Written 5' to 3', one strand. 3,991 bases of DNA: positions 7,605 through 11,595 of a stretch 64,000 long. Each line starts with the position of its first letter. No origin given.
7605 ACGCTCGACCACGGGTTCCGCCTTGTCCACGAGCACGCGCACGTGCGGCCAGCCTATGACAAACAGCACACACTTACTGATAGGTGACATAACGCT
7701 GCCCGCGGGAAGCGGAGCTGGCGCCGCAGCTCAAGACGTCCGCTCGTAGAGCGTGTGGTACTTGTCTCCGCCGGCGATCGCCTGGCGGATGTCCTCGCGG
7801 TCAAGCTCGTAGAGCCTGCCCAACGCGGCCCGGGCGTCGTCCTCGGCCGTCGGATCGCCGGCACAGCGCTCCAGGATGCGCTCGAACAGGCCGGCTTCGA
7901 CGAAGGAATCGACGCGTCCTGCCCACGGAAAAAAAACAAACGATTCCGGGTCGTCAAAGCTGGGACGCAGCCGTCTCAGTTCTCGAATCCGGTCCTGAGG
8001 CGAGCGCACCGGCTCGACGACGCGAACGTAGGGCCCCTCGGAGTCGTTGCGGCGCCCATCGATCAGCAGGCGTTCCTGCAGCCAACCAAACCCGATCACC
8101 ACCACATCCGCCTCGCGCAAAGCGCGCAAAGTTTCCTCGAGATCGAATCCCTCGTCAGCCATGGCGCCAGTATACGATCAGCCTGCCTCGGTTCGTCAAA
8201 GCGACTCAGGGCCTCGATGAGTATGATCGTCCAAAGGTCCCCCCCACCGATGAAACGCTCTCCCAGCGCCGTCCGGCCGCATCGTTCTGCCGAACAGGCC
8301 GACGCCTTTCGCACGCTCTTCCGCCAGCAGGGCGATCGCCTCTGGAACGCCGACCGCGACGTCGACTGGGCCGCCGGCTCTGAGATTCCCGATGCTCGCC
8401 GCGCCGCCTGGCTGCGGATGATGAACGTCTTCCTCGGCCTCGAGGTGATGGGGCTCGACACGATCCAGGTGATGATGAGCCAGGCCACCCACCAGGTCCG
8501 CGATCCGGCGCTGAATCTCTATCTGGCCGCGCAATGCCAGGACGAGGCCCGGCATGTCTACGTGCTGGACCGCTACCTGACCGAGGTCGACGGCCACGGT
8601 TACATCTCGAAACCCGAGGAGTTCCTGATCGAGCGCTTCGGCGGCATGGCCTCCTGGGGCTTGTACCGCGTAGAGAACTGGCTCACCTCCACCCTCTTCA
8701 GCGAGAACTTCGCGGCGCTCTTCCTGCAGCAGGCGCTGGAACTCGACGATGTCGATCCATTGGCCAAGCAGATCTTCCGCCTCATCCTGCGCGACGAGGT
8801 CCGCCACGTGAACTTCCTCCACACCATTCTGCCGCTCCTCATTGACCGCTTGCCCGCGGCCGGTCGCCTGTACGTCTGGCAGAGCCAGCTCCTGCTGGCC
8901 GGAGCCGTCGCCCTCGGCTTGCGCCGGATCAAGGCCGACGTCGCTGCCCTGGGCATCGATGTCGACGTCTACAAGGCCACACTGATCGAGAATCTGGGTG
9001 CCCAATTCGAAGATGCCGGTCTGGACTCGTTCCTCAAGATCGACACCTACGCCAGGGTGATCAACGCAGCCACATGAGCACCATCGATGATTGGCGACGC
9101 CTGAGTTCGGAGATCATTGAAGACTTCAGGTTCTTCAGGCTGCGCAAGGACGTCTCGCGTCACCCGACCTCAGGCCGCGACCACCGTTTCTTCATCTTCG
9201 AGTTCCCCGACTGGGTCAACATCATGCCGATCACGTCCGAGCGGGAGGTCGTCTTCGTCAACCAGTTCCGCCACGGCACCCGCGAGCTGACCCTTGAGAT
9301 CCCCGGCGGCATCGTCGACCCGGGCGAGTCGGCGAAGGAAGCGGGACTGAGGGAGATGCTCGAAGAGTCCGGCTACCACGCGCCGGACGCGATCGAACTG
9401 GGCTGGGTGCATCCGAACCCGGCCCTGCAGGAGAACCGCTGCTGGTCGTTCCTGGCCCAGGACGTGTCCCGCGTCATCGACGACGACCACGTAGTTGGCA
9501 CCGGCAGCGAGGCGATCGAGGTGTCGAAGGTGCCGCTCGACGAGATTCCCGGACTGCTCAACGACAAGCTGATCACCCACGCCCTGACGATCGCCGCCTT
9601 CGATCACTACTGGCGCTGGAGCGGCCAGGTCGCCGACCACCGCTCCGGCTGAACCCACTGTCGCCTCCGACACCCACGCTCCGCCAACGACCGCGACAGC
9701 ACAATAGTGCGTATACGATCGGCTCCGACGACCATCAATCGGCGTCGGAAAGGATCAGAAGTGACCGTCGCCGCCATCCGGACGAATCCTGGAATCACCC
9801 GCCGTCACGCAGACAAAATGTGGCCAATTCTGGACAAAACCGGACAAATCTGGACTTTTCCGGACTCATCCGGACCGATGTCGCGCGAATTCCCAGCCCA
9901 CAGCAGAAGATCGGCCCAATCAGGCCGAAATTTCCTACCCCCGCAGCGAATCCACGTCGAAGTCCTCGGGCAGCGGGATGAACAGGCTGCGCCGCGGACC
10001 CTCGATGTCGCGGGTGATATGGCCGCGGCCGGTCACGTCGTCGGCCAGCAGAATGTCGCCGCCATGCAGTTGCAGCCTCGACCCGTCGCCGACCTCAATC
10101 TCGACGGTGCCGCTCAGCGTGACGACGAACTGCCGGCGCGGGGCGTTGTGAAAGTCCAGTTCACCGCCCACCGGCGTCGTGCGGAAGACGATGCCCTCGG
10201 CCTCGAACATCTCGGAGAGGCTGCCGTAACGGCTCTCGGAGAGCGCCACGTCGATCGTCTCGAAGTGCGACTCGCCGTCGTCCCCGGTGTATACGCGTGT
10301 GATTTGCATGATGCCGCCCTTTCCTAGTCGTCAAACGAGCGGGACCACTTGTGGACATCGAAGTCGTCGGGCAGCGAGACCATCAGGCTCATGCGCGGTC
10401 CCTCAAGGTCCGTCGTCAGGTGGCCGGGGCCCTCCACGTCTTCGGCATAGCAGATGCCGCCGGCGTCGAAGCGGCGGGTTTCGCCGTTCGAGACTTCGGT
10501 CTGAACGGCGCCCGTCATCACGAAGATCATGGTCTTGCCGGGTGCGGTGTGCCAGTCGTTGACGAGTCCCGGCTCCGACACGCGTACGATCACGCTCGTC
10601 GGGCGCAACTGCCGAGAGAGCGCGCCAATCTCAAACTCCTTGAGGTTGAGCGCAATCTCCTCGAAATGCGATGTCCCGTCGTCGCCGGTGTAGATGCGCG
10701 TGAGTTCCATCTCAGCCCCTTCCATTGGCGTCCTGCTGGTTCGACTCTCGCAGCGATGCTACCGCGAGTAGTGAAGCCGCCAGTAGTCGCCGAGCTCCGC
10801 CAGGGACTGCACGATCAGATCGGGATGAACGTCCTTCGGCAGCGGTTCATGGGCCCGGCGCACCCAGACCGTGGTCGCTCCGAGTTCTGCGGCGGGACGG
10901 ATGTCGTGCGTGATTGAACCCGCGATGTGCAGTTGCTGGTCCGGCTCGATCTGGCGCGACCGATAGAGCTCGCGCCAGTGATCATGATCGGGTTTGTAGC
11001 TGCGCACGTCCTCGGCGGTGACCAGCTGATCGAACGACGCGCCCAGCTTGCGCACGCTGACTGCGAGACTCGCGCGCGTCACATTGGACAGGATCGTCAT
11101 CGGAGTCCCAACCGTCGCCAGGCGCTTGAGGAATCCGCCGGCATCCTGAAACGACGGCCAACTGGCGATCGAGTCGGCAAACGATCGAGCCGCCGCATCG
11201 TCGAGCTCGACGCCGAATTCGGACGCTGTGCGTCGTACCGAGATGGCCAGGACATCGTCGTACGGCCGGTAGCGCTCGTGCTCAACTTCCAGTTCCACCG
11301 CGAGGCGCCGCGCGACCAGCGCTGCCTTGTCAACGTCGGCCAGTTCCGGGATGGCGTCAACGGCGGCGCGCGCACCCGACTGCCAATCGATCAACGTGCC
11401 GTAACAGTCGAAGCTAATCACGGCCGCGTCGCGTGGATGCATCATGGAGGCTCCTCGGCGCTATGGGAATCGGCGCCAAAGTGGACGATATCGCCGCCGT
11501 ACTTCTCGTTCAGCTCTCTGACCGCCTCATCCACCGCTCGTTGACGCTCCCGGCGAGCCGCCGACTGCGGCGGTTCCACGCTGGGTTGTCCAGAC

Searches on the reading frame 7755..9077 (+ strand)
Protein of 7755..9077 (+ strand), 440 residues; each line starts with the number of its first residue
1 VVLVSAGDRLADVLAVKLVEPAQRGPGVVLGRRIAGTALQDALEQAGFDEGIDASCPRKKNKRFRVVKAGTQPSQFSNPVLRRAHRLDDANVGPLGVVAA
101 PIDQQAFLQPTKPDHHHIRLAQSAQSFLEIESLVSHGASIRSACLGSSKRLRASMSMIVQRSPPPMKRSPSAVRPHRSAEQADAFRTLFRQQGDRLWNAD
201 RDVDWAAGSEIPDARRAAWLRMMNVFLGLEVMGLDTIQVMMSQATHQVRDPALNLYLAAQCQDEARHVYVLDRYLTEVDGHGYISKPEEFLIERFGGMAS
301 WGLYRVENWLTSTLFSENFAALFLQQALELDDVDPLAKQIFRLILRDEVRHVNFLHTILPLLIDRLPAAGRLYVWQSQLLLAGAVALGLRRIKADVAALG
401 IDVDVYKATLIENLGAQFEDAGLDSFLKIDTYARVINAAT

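Call 11: search_protein_families(library=pfam, proteins=[window:7755-9077:+])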
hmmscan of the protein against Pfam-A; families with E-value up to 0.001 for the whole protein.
window:7755-9077:+ (440 aa): 2 families
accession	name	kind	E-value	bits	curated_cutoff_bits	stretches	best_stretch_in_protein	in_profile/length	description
PF11583.14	AurF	-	1.8e-11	44.1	29.6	1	218-393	71-241/282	P-aminobenzoate N-oxygenase AurF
PF04305.20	DUF455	-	0.00044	20.3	34.3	0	218-279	144-204/247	Protein of unknown function (DUF455)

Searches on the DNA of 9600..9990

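Call 69: search_rna_families(source=window, start=9600, end=9990, threshold=evalue, max_evalue=5)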
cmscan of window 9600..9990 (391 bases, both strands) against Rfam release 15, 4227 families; matches with E-value up to 5: 1.
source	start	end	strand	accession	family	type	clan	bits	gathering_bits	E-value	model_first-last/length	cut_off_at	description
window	9826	9892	-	RF03761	mir-5897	Gene; miRNA;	-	14.9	90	3.4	1-84/84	no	mir-5897 microRNA precursor family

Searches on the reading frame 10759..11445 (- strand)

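Call 67: search_protein_families(library=pfam, proteins=[window:10759-11445:-])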
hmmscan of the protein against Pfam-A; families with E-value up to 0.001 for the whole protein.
window:10759-11445:- (228 aa): 2 families
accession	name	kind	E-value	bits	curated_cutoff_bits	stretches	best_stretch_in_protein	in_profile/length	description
PF13419.12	HAD_2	-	4e-09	37.3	23.8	1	96-195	78-178/178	Haloacid dehalogenase-like hydrolase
PF00702.32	Hydrolase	-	1e-07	33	26.4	1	9-189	3-191/191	haloacid dehalogenase-like hydrolase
